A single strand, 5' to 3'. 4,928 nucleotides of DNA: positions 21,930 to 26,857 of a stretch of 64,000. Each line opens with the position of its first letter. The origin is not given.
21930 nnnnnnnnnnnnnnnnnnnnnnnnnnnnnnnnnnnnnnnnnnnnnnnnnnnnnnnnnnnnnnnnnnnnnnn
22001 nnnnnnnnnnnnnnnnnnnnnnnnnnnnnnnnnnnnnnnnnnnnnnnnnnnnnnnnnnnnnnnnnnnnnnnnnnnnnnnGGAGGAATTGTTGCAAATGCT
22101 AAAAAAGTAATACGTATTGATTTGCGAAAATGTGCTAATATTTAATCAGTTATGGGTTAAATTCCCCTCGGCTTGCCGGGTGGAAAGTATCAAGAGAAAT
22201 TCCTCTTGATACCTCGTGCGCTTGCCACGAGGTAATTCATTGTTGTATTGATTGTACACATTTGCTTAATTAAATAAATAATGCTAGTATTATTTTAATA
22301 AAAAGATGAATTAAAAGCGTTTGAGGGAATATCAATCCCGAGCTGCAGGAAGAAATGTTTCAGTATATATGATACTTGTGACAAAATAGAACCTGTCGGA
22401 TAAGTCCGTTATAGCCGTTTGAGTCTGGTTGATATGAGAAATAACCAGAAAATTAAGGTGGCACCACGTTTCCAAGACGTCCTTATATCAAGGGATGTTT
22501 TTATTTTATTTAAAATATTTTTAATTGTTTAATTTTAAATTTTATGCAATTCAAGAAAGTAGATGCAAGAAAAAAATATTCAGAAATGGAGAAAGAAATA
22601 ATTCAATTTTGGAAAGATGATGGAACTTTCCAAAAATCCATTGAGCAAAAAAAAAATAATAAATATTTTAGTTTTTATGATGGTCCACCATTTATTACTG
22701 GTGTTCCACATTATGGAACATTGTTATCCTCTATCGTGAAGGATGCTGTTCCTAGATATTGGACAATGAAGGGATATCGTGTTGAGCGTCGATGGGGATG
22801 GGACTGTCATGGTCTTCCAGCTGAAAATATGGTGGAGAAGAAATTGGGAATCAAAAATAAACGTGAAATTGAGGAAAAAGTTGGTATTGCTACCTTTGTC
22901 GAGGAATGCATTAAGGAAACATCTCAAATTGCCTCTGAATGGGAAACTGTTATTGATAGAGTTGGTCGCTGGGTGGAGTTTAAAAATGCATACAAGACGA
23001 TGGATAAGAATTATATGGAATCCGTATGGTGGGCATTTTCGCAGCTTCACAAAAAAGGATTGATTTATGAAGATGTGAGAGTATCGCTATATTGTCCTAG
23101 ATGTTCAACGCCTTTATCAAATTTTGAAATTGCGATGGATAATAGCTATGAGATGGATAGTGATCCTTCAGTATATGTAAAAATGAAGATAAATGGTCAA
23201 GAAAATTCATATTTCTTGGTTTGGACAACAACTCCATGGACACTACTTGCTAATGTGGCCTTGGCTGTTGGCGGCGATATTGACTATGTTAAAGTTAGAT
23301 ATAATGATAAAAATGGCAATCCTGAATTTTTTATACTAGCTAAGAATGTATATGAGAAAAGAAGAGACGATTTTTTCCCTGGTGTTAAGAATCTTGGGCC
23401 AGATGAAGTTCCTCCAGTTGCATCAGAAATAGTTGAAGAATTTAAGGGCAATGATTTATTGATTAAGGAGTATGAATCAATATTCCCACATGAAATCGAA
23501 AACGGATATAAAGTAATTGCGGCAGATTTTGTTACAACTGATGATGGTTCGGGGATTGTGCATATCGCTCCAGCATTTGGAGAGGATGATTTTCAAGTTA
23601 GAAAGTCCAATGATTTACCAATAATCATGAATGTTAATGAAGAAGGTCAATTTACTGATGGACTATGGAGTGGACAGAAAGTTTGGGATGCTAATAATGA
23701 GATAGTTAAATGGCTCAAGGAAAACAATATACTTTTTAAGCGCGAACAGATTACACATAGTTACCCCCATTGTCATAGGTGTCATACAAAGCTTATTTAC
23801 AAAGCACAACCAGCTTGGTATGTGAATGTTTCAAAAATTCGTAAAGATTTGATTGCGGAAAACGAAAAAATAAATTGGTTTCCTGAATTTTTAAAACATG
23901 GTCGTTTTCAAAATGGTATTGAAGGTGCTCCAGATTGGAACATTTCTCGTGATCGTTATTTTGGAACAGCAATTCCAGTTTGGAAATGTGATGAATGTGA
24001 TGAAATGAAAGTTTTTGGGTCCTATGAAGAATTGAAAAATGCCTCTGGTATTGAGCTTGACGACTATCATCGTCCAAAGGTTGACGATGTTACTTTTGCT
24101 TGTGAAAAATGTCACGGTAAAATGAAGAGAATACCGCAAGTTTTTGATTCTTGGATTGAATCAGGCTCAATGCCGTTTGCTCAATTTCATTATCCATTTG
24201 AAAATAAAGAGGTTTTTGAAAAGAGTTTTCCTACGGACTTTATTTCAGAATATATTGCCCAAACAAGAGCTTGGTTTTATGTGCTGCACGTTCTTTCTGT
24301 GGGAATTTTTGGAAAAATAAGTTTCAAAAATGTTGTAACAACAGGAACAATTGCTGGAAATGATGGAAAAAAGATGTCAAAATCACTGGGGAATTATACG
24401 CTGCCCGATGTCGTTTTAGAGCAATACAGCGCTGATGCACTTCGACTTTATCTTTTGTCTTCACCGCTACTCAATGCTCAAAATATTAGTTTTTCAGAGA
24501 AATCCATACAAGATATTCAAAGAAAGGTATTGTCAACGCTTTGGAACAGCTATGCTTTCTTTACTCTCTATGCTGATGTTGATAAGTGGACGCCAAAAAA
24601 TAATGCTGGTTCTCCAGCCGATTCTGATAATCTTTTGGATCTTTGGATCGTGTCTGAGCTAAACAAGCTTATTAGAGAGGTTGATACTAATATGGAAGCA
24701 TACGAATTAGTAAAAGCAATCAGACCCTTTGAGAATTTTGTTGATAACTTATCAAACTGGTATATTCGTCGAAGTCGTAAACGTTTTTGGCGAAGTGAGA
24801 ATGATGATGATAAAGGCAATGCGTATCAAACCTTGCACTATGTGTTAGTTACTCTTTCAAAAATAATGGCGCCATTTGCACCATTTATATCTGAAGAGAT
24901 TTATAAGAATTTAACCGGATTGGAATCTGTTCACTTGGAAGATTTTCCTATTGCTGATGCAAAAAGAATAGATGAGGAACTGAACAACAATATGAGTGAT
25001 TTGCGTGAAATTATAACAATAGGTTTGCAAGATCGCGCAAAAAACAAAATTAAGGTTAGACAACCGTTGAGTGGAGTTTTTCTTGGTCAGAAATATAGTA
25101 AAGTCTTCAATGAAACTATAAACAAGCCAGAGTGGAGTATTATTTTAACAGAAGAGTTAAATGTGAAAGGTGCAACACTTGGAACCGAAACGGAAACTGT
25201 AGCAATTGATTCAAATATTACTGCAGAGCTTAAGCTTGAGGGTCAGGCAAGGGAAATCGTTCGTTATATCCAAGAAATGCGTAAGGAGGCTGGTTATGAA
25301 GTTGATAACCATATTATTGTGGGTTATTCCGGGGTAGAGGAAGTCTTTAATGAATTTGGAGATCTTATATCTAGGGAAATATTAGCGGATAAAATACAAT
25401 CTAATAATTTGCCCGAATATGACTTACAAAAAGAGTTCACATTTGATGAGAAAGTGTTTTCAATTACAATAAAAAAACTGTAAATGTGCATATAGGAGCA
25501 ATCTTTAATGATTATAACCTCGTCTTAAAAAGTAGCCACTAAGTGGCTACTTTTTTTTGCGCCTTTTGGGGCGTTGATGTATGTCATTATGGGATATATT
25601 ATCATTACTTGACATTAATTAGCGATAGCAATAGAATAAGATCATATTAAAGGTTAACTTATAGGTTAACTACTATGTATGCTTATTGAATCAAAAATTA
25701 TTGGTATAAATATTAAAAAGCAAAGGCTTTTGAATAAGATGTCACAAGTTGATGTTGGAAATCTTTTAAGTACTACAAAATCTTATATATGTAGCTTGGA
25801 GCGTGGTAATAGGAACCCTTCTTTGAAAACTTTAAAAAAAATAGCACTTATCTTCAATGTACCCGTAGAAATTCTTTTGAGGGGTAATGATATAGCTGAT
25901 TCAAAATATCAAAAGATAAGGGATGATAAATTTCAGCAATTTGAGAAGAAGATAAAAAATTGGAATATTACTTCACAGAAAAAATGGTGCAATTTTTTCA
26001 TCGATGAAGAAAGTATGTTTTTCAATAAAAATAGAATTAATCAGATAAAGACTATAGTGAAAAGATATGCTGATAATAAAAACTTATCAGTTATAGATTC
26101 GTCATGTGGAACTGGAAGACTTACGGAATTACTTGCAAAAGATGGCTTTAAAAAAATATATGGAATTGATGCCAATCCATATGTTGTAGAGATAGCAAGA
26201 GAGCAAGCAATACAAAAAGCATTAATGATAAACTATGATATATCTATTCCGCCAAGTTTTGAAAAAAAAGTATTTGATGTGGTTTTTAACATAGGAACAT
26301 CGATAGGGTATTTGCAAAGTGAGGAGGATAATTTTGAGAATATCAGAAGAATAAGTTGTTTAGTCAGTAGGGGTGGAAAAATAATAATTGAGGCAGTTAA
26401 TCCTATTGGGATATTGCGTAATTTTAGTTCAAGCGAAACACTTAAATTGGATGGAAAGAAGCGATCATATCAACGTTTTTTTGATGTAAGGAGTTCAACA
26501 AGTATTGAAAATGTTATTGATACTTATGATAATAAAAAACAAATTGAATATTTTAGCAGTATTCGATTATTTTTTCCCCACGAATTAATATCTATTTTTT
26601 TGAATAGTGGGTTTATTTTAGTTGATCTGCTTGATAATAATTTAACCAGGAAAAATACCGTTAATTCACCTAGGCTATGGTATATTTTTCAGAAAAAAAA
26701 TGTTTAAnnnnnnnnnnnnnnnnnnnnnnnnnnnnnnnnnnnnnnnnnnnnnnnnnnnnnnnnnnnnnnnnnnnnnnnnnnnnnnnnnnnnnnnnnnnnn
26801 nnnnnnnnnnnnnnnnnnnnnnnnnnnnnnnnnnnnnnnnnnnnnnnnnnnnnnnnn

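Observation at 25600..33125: AT-rich seven-gene operon: HTH-XRE/SAM-MTase fusion, radical-SAM/SPASM, DegT aminotransferase, GT2, aminotransferase-HD fusion, unknown protein, small membrane peptide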

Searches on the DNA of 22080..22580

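Call 92: search_rna_families(source=window, start=22080, end=22580, threshold=evalue, max_evalue=1, show_alignments=1)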
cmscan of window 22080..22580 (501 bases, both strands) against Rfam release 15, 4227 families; matches with E-value up to 1: 1.
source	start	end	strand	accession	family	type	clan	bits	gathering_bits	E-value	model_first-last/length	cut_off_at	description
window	22311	22487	+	RF00230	T-box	Cis-reg; leader;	-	57.6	93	5e-12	1-219/219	no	T-box leader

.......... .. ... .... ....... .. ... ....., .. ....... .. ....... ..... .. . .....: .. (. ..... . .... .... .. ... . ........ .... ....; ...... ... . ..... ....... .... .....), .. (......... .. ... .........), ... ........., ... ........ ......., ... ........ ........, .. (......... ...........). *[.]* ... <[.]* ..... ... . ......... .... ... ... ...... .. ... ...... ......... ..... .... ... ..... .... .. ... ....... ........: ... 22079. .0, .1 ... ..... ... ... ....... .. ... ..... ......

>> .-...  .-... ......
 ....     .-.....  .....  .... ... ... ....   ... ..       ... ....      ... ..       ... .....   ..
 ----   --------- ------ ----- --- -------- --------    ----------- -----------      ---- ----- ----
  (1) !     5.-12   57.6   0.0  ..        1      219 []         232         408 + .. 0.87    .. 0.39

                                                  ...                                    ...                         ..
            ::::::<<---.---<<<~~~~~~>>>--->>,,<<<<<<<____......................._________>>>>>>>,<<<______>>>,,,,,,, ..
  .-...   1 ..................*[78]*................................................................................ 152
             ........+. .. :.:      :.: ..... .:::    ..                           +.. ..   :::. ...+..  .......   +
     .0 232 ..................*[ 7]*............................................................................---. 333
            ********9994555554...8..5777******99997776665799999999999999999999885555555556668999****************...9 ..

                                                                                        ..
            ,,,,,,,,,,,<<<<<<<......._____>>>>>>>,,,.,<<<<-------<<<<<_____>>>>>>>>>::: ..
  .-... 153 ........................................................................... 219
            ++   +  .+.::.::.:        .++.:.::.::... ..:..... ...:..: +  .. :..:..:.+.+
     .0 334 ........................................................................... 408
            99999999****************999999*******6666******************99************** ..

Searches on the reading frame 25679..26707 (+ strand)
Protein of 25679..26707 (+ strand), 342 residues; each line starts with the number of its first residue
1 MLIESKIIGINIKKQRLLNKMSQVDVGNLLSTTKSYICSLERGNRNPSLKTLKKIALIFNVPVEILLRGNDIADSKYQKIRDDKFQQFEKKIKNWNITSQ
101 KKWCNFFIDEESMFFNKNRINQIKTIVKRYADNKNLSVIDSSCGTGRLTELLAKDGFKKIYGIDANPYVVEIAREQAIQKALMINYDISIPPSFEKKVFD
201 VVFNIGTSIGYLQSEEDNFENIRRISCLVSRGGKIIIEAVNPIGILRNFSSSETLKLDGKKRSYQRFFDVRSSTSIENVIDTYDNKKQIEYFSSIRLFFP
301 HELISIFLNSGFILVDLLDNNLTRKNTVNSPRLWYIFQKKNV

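Call 3: search_protein_families(library=pfam, proteins=[window:25679-26707:+], max_evalue=0.01)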
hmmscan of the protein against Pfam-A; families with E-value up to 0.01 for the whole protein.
window:25679-26707:+ (342 aa): 14 families
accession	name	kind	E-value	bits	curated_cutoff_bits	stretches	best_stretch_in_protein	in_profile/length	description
PF01381.28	HTH_3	-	1.6e-10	41.3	23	1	12-65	1-54/55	Helix-turn-helix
PF13847.12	Methyltransf_31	-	2.2e-10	40.8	27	1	133-241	2-113/145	Methyltransferase domain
PF13649.12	Methyltransf_25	-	5.1e-10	40.3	27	1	138-224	1-91/97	Methyltransferase domain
PF08241.18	Methyltransf_11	-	7e-10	39.8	21.2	1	140-236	2-94/95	Methyltransferase domain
PF13489.12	Methyltransf_23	-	5.1e-08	33.3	27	1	115-241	1-120/164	Methyltransferase domain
PF12844.13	HTH_19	-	8.6e-07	29.2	30.2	1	9-71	1-63/64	Helix-turn-helix domain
PF08242.18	Methyltransf_12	-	1.9e-05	25.7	30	1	142-234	4-97/98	Methyltransferase domain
PF13679.12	Methyltransf_32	-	0.00017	22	27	1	120-177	10-73/143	Methyltransferase domain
PF07757.19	AdoMet_MTase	-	0.00074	20.2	27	1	76-166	6-92/115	Predicted AdoMet-dependent methyltransferase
PF02475.24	TRM5-TYW2_MTfase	-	0.0014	19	28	1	102-175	6-78/164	TRM5/TYW2 methyltransferase domain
PF01209.24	Ubie_methyltran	-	0.002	18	20.1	1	115-236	29-150/233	ubiE/COQ5 methyltransferase family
PF06325.19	PrmA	-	0.0023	17.9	22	1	133-203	160-231/296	Ribosomal protein L11 methyltransferase (PrmA)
PF08003.17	Methyltransf_9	-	0.0039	16.6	23.8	1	72-239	56-219/315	Protein of unknown function (DUF1698)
PF11976.14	Rad60-SLD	-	0.0046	17.2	23.8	0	255-304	3-51/72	Ubiquitin-2 like Rad60 SUMO-like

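Call 4: search_protein_families(library=ncbifam, proteins=[window:25679-26707:+], max_evalue=0.01)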
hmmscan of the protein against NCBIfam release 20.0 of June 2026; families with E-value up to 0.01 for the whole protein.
window:25679-26707:+ (342 aa): 32 families (the best 25 are shown)
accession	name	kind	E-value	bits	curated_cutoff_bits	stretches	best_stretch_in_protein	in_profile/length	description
TIGR01983.1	UbiG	equivalog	2.6e-10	40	102.95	1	115-241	25-155/228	bifunctional 2-polyprenyl-6-hydroxyphenol methylase/3-demethylubiquinol 3-O-methyltransferase UbiG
NF043040.1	corrin_prot_MT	hypoth_equivalog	1.2e-09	37.9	180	1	117-238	24-149/216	corrinoid protein-associated methyltransferase CpaM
NF041951.1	phage_RstR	subfamily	4.8e-08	33.2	80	1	11-91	6-87/108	RstR family transcriptional repressor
TIGR02021.1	BchM-ChlM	equivalog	3.4e-07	29.9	158.9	1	127-217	45-137/218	magnesium protoporphyrin IX methyltransferase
NF010465.0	PRK13890.1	equivalog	9.7e-07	28.9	96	1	16-86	14-84/121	conjugal transfer protein TrbA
TIGR01934.1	MenG_MenH_UbiE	subfamily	8e-06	25.3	158.35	1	125-202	30-110/223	ubiquinone/menaquinone biosynthesis methyltransferase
NF001244.0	PRK00216.1-5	equivalog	1.3e-05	24.6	216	1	125-224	39-143/236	bifunctional demethylmenaquinone methyltransferase/2-methoxy-6-polyprenyl-1,4-benzoquinol methylase UbiE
NF045649.1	2X_seleno_MduS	exception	2.6e-05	23.4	380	1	97-183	5-89/338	methyltransferase domain-containing selenoprotein MduS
NF047948.1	male_kill_WMK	equivalog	4.1e-05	23.2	300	1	8-108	163-259/300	WO male-killing family protein Wmk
NF011529.0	PRK14968.1-3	equivalog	5.2e-05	22.8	162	1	127-204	27-105/198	putative methyltransferase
NF052239.1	antitox_spr1629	equivalog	7.9e-05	21.9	335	1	8-132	3-131/377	spr1629 family repressor/antitoxin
NF041820.1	daptide_MTase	equivalog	8.1e-05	22.2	175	1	121-311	27-221/243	daptide-type RiPP biosynthesis methyltransferase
TIGR03070.1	couple_hipB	subfamily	9.2e-05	22.3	71.65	1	7-60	2-55/58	type II toxin-antitoxin system Y4mF family antitoxin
TIGR00537.1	hemK_rel_arch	hypoth_equivalog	0.00013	21.7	87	1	130-217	15-98/179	HemK2/MTQ2 family protein methyltransferase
NF006015.0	PRK08154.1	subfamily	0.00013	21.3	204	1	8-88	31-111/314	anaerobic benzoate catabolism transcriptional regulator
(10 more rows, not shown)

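Call 78: search_solved_structures(query=window:25679-26707:+, max_evalue=0.001)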
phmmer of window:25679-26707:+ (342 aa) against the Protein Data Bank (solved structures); distinct sequences matched with E-value up to 0.001: 22.
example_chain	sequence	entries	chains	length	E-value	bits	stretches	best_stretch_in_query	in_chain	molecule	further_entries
9ri2_A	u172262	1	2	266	1.3e-13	54.1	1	137-318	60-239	Methyltransferase, putative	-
3d2l_A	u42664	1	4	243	1.3e-07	34.3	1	138-271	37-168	SAM-dependent methyltransferase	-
6uak_A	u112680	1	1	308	7.5e-07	31.9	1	88-245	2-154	SAM dependent methyltransferase LahSB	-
9sf2_A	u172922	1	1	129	7.2e-06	28.6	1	8-68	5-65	Transcriptional regulator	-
3cgg_A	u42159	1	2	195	3e-05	26.6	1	135-224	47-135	SAM-dependent methyltransferase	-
5jdz_A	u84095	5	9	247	3.5e-05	26.4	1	118-243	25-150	Methyl transferase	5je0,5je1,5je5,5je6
5je3_A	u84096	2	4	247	3.6e-05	26.4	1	118-243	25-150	Methyl transferase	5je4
5jdy_A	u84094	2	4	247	3.6e-05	26.4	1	118-243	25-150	Methyl transferase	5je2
4kdr_A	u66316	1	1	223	0.0001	24.9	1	109-255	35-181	3-demethylubiquinone-9 3-methyltransferase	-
5dpm_A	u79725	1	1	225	0.0001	24.9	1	109-255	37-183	Ubiquinone biosynthesis O-methyltransferase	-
2avn_A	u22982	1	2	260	0.00011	24.7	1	125-226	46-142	ubiquinone/menaquinone biosynthesis methyltransferase-related protein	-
6rnz_A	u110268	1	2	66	0.00013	24.5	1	21-69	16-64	HTH-type transcriptional regulator DdrOC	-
3l8d_A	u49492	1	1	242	0.00013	24.5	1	94-228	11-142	Methyltransferase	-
1wzn_A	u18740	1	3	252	0.00016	24.2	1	118-235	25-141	SAM-dependent methyltransferase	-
2b5a_A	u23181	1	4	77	0.00017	24.2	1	8-68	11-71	C.BclI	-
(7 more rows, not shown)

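Call 87: search_protein_families(library=padloc, proteins=[window:25679-26707:+], max_evalue=0.001)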
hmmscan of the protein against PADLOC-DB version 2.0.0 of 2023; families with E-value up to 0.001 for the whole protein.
window:25679-26707:+ (342 aa): 15 families
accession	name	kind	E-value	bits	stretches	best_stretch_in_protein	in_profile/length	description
PDLC02926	HTH_VI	-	8.8e-15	52.8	1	8-95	2-87/92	-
PDLC04134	mad2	-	5.6e-10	36.6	1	122-244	279-401/492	mads_2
PDLC03665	Control_protein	-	1.9e-07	29.3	1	8-72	9-74/77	control protein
PDLC04142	capH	-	5.8e-07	28.5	1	6-84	5-87/103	capH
PDLC03952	RmrA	-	1.8e-06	25.1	1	7-70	22-85/395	-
PDLC03954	RmrA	-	2.1e-06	24.9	1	8-78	11-81/380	-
PDLC03671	Control_protein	-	5.7e-06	24.5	1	6-68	13-75/84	control protein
PDLC03951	RmrA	-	2.2e-05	21.6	1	12-71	13-70/400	-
PDLC03945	RmrA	-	2.6e-05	21.6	1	8-130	3-129/394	-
PDLC03947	RmrA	-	3.5e-05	20.8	1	5-78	9-82/383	-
PDLC03943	RmrA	-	7.2e-05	20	1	8-66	3-61/370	-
PDLC03944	RmrA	-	0.00017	18.7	1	5-70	4-69/384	-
PDLC03668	Control_protein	-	0.00058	18.3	0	9-56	10-57/79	control protein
PDLC03955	RmrA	-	0.00062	17.1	1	16-72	29-85/371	-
PDLC04775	PDC-M69A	-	0.001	17.6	0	6-111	6-104/113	-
